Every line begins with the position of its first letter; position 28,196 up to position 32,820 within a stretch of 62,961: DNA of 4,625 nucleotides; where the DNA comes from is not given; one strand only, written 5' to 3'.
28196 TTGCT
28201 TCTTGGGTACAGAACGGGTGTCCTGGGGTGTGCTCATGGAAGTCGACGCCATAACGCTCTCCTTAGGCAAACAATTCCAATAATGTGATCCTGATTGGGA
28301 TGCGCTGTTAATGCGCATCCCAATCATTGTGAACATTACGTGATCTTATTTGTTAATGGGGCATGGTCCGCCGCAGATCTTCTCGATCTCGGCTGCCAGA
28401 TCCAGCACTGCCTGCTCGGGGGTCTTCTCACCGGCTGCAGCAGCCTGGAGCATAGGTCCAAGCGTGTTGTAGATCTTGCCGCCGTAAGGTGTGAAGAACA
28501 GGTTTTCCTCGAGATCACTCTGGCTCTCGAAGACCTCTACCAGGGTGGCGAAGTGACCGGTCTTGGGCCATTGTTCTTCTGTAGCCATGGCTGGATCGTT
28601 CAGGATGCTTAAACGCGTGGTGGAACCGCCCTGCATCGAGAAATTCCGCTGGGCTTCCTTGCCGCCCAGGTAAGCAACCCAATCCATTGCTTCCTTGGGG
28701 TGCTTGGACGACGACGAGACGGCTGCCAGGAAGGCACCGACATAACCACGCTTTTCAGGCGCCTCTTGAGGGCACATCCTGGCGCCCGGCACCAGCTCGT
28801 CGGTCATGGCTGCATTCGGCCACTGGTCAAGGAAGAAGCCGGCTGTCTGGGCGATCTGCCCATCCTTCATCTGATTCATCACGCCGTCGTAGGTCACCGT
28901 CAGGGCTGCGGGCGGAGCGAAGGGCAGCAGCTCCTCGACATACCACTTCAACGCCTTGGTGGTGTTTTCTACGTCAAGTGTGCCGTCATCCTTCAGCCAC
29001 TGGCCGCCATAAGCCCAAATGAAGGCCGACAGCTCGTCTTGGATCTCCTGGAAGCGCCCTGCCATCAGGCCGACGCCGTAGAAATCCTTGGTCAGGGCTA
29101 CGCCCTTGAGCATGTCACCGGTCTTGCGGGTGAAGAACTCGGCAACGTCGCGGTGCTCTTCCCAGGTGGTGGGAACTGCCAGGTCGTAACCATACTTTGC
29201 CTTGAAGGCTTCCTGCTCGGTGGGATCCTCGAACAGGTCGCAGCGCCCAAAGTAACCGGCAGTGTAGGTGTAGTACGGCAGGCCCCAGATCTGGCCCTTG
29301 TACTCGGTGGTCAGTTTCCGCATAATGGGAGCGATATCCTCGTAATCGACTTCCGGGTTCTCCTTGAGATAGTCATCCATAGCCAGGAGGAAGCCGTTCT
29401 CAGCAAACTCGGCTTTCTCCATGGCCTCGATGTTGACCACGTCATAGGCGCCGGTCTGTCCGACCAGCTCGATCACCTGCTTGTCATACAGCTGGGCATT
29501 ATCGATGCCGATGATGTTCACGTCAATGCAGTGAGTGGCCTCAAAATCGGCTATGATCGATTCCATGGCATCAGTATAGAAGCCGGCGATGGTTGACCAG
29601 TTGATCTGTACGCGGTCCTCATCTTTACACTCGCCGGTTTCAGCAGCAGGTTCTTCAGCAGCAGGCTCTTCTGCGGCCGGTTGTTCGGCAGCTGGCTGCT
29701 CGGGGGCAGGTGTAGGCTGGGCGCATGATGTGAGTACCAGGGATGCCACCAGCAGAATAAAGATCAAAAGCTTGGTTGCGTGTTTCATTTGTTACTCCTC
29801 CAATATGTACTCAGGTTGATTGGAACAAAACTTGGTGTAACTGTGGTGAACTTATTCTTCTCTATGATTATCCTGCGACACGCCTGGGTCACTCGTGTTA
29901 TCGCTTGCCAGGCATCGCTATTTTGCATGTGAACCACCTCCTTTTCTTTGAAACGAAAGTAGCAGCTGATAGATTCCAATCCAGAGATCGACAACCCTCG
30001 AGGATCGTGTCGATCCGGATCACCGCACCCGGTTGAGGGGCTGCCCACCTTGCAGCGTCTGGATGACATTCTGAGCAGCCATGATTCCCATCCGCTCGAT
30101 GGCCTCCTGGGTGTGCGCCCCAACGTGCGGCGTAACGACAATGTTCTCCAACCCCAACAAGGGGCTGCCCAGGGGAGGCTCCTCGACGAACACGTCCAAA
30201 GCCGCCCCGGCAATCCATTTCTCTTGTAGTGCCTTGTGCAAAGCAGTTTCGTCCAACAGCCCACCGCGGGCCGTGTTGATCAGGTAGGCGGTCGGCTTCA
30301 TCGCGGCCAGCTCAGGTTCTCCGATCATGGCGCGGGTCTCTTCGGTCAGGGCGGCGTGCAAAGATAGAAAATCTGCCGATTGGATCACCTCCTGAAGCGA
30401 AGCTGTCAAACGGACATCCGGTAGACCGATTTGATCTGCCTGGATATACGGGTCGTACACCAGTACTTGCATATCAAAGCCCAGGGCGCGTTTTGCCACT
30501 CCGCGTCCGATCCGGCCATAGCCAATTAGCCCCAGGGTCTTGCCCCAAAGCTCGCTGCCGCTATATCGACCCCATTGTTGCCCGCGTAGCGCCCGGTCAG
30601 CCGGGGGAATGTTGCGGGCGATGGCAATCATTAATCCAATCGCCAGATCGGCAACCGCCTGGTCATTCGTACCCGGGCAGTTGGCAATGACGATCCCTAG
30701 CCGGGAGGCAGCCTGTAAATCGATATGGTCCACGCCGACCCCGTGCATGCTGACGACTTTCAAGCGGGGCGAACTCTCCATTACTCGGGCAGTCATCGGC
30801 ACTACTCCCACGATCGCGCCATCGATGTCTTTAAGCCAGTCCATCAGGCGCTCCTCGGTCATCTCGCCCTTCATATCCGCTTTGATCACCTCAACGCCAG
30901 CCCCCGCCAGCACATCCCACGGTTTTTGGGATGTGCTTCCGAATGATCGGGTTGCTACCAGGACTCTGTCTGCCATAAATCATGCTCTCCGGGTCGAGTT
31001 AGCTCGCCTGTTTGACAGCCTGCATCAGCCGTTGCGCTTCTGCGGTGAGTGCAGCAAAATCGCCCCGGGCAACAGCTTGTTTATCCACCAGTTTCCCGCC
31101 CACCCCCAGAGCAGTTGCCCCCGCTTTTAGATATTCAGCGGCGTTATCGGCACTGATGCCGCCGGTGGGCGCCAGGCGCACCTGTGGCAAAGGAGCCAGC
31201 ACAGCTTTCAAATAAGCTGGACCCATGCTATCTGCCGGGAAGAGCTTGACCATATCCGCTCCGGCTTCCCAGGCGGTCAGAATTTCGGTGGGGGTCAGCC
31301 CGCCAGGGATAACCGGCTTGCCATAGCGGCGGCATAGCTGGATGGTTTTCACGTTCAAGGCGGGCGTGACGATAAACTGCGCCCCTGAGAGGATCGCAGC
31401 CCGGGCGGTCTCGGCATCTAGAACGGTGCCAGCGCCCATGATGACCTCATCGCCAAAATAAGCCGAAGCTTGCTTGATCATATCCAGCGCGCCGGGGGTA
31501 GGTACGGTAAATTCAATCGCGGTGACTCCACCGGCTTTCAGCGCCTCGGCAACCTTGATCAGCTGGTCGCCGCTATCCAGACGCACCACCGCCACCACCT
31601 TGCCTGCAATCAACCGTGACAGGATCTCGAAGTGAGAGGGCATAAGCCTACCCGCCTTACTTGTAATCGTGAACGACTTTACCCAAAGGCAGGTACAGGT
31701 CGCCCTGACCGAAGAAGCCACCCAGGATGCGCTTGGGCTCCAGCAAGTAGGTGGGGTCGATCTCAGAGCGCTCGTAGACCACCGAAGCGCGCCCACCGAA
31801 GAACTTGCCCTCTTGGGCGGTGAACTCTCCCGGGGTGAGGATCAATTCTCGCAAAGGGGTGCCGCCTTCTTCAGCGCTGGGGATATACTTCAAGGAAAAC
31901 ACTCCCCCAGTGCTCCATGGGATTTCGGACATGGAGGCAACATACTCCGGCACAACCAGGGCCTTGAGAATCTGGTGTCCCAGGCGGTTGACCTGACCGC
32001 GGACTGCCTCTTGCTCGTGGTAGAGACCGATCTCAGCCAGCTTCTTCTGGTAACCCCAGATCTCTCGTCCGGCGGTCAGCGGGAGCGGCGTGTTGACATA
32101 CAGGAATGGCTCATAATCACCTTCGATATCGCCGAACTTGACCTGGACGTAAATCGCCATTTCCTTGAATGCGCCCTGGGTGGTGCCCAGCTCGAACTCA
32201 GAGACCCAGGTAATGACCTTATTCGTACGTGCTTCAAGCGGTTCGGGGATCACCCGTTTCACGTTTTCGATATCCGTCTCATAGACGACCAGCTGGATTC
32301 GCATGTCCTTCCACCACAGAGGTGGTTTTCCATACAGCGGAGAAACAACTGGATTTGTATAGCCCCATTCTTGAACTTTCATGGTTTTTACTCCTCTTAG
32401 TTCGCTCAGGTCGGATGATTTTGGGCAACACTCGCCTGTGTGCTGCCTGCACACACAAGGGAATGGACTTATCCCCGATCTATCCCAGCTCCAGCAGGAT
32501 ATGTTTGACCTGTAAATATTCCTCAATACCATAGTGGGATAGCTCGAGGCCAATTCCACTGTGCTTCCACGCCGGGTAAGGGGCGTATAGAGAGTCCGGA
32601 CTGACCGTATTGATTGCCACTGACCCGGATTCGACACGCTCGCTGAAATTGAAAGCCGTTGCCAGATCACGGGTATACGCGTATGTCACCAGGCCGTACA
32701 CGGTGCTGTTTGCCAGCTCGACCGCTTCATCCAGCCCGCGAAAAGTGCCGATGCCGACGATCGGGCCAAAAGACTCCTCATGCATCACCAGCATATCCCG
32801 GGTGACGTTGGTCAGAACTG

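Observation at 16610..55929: ~39 kb bidirectional catabolic super-operon linking sugar(-acid) cleavage to a W-AOR / OFOR / ADP-forming ligase module: candidate undescribed anaerobic pathway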

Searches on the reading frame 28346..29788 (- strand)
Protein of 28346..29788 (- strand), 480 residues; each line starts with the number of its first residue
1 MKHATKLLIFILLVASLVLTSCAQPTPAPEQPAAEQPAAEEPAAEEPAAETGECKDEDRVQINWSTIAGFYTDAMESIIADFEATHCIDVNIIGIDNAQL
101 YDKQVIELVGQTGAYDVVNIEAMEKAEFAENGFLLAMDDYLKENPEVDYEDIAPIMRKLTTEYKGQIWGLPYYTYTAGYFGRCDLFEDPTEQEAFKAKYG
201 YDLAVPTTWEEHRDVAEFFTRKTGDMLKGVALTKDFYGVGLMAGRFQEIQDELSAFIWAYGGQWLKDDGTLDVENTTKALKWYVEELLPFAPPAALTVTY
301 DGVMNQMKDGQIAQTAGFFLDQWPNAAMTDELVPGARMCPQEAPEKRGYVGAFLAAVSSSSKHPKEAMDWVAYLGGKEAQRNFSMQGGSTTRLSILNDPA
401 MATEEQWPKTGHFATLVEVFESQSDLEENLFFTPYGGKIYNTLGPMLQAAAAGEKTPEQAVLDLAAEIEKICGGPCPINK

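Call 5: search_protein_families(library=pfam, proteins=[window:28346-29788:-])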
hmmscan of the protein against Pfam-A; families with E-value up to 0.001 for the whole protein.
window:28346-29788:- (480 aa): 3 families
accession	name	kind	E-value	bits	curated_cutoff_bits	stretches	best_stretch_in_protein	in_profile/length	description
PF01547.30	SBP_bac_1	-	2.4e-23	84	26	1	72-380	5-306/307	Bacterial extracellular solute-binding protein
PF13416.11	SBP_bac_8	-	6e-11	43.1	27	1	78-404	2-274/279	Bacterial extracellular solute-binding protein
PF13531.11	SBP_bac_11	-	7.7e-05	23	25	0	352-386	190-224/227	Bacterial extracellular solute-binding protein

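Call 39: search_solved_structures(query=window:28346-29788:-, max_evalue=0.001)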
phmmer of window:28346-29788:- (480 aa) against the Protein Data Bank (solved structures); distinct sequences matched with E-value up to 0.001: 16.
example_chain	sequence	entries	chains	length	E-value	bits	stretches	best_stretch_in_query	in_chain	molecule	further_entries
5iai_A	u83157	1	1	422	2.7e-12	49.4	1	75-467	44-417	Sugar ABC transporter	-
6jaz_A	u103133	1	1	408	5.9e-12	48.3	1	163-471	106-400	ABC transporter, periplasmic substrate-binding protein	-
6jai_A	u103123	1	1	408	2.2e-11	46.4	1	162-471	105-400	ABC transporter, periplasmic substrate-binding protein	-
6jam_A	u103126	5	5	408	2.2e-11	46.4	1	163-471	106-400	ABC transporter, periplasmic substrate-binding protein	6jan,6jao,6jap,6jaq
6jal_A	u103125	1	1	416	2.3e-11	46.4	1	163-471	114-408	ABC transporter, periplasmic substrate-binding protein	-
6j9w_A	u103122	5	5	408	2.9e-11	46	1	163-471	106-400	ABC transporter, periplasmic substrate-binding protein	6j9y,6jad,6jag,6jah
6jar_A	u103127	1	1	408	2.9e-11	46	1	163-471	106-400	ABC transporter, periplasmic substrate-binding protein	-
6jb0_A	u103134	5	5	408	3.9e-11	45.6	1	163-471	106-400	ABC transporter, periplasmic substrate-binding protein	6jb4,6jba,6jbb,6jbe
5ci5_A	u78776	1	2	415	9.4e-09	37.7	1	74-474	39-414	Extracellular solute-binding protein family 1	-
4rya_A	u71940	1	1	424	2.4e-07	33.1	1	75-386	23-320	ABC transporter substrate binding protein (Sorbitol)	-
6rjy_A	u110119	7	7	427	1.6e-06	30.4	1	74-459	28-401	Arabino-oligosaccharids-binding protein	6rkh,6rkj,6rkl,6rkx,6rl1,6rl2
5ysb_A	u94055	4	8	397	3.3e-06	29.3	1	73-245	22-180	Lin1841 protein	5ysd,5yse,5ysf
7ape_A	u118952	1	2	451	7.3e-06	28.2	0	340-402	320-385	Lipoprotein (Sugar-binding) lpqY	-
8art_A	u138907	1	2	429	0.00011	24.3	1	73-194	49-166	Putative secreted maltose-binding protein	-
7cae_E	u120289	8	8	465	0.00018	23.6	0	346-402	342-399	Bacterial extracellular solute-binding protein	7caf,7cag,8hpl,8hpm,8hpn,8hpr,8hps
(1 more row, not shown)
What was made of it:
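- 23932..29788 (-): CUT1-type ABC importer: 2 ATPases, a 94-aa TM protein, 2 permeases and a lipoprotein SBP. The nearest solved SBP relatives are sugar- and sorbitol-binding proteins (call 39).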

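Call 42: search_protein_families(library=ncbifam, proteins=[window:28346-29788:-], max_evalue=1e-8)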
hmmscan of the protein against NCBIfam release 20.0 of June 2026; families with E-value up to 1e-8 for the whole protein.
window:28346-29788:- (480 aa): 0 families

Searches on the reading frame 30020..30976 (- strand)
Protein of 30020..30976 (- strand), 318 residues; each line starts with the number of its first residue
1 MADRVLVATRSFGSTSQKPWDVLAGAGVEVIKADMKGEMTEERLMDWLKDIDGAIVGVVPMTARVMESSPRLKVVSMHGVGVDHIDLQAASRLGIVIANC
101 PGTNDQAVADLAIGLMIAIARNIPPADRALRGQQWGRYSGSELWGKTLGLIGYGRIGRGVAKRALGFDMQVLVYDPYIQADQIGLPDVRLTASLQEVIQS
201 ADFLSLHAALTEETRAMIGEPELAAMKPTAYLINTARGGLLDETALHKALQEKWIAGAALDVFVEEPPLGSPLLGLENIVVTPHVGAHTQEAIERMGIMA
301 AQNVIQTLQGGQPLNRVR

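Call 5: search_protein_families(library=pfam, proteins=[window:30020-30976:-])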
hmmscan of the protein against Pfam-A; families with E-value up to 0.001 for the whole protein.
window:30020-30976:- (318 aa): 2 families
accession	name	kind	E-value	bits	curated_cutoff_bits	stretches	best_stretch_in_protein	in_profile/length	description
PF02826.25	2-Hacid_dh_C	-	1.7e-60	203.9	25.1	1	113-286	1-178/178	D-isomer specific 2-hydroxyacid dehydrogenase, NAD binding domain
PF00389.36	2-Hacid_dh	-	1.1e-29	103.2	24.6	1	31-317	23-133/134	D-isomer specific 2-hydroxyacid dehydrogenase, catalytic domain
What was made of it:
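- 30020..30976 (-): D-2-hydroxyacid dehydrogenase a (PGDH/glyoxylate-reductase-like). 2-Hacid_dh and 2-Hacid_dh_C domains (call 5).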

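Call 10: search_protein_families(library=ncbifam, proteins=[window:30020-30976:-], max_evalue=0.00001)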
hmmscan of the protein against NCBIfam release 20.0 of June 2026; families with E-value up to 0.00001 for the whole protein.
window:30020-30976:- (318 aa): 21 families
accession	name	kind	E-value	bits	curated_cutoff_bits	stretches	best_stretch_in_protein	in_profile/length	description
TIGR01327.1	PGDH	equivalog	3.6e-93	313.1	454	1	30-312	20-305/525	phosphoglycerate dehydrogenase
NF009714.1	PRK13243.1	equivalog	3.4e-71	240.3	455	1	36-317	31-322/332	glyoxylate reductase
NF008759.0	PRK11790.1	equivalog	7.6e-61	206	404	1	17-315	22-324/410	phosphoglycerate dehydrogenase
NF005069.0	PRK06487.1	equivalog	1.9e-59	201.3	448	1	39-317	37-319/320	2-hydroxyacid dehydrogenase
NF041369.1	Dhydh_Halo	equivalog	8.2e-49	166.5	400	1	79-317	63-304/305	D-2-hydroxyacid dehydrogenase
NF011938.0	PRK15409.1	equivalog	1e-48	166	492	1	39-311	34-312/324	glyoxylate/hydroxypyruvate reductase GhrB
NF005387.0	PRK06932.1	equivalog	2e-46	158.4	492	1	41-304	35-306/314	2-hydroxyacid dehydrogenase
NF006263.0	PRK08410.1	equivalog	2e-39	135.8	389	1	40-309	32-308/311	D-2-hydroxyacid dehydrogenase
NF000492.1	vanH_gen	exception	4.5e-39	134.3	540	1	72-266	67-255/312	D-lactate dehydrogenase VanH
NF005750.0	PRK07574.1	equivalog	7.6e-39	133.8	329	1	61-297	104-346/386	NAD-dependent formate dehydrogenase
NF005027.0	PRK06436.1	equivalog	3.5e-35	121.6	261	1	70-318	48-289/303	2-hydroxyacid dehydrogenase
NF001309.0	PRK00257.1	equivalog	1.3e-34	119.8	434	1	48-308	35-278/379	4-phosphoerythronate dehydrogenase PdxB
NF000004.1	vanH-D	exception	4.8e-34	117.9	550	1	72-289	73-298/323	D-lactate dehydrogenase VanH-D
NF006374.0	PRK08605.1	subfamily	4.2e-30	105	356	1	48-317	43-331/332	D-lactate dehydrogenase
NF000371.1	vanH_Agroup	exception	3.5e-29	102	700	1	72-265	72-259/322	VanH-A/VanH-Pt family D-lactate dehydrogenase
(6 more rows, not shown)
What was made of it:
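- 30020..30976 (-): Scores 313 bits on PGDH against a cut-off of 454 (call 10).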

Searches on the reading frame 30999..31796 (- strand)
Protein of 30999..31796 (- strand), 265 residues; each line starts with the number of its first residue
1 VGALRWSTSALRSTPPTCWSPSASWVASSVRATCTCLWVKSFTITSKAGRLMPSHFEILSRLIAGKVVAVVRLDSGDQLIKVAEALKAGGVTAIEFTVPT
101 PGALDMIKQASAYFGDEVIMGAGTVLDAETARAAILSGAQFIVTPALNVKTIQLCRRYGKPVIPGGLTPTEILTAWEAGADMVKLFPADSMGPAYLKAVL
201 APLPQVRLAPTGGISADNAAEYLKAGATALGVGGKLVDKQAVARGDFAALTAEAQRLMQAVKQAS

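Call 5: search_protein_families(library=pfam, proteins=[window:30999-31796:-])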
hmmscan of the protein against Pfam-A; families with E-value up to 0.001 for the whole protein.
window:30999-31796:- (265 aa): 1 family
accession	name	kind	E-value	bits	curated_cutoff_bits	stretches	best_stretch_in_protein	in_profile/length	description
PF01081.25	Aldolase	-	1.9e-46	158.4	27.8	1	60-251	3-194/196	KDPG and KHG aldolase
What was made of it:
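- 30999..31643 (-): Eda, KDPG/KHG aldolase (214 aa). PF01081 (call 5).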

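Call 10: search_protein_families(library=ncbifam, proteins=[window:30999-31796:-], max_evalue=0.00001)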
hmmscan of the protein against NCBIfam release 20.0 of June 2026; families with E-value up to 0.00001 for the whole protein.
window:30999-31796:- (265 aa): 8 families
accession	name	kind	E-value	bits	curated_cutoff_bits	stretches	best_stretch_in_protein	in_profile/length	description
NF005119.0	PRK06552.1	subfamily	4.3e-69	232.3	238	1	55-264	3-212/213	bifunctional 2-keto-4-hydroxyglutarate aldolase/2-keto-3-deoxy-6-phosphogluconate aldolase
TIGR01182.1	eda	subfamily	2.1e-57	193.8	156.05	1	60-259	3-202/204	bifunctional 4-hydroxy-2-oxoglutarate aldolase/2-dehydro-3-deoxy-phosphogluconate aldolase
NF005673.0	PRK07455.1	equivalog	1.6e-51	174.5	232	1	61-263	9-211/213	bifunctional 4-hydroxy-2-oxoglutarate aldolase/2-dehydro-3-deoxy-phosphogluconate aldolase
NF004325.0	PRK05718.1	subfamily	1.2e-46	158.7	241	1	59-262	9-212/213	keto-hydroxyglutarate-aldolase/keto-deoxy-phosphogluconate aldolase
NF005499.0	PRK07114.1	equivalog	6.1e-42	143.9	275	1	56-263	7-219/223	bifunctional 4-hydroxy-2-oxoglutarate aldolase/2-dehydro-3-deoxy-phosphogluconate aldolase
NF006600.0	PRK09140.1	subfamily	1.7e-39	135.3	207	1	66-263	12-206/210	2-dehydro-3-deoxy-6-phosphogalactonate aldolase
NF004673.0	PRK06015.1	equivalog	1.1e-38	133.2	320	1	59-256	9-206/212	2-dehydro-3-deoxy-phosphogluconate aldolase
NF041633.1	trifunc_aldol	exception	1.3e-28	99.8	700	1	58-264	2-220/580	KHG/KDPG aldolase/sugar kinase fusion protein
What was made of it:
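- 30999..31643 (-): Passes TIGR01182, 194 bits against 156 (call 10).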

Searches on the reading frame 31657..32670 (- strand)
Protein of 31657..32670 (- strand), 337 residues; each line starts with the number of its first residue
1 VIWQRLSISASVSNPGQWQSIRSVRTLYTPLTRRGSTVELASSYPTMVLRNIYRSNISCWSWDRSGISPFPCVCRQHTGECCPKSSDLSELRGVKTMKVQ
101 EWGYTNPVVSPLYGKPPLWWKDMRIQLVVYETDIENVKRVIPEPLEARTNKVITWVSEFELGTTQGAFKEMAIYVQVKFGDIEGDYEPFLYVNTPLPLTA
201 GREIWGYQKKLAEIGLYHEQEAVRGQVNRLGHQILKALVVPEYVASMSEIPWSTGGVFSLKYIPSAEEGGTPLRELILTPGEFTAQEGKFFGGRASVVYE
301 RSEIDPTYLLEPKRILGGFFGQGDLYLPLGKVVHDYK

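Call 5: search_protein_families(library=pfam, proteins=[window:31657-32670:-])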
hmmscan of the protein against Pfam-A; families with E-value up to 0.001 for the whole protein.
window:31657-32670:- (337 aa): 1 family
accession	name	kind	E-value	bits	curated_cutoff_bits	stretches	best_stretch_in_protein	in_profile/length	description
PF06314.16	ADC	-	4.7e-42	144.6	29.8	1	122-336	20-237/238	Acetoacetate decarboxylase (ADC)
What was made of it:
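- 31657..32382 (-): ADC-family protein (241 aa), candidate beta-keto-acid decarboxylase. PF06314 at 4.7e-42 (call 5).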

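Call 10: search_protein_families(library=ncbifam, proteins=[window:31657-32670:-], max_evalue=0.00001)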
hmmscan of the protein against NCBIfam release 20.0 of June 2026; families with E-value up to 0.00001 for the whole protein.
window:31657-32670:- (337 aa): 1 family
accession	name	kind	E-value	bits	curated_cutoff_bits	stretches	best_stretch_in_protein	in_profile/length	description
NF002614.0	PRK02265.1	subfamily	4.1e-22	78.8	150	1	98-336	5-243/246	acetoacetate decarboxylase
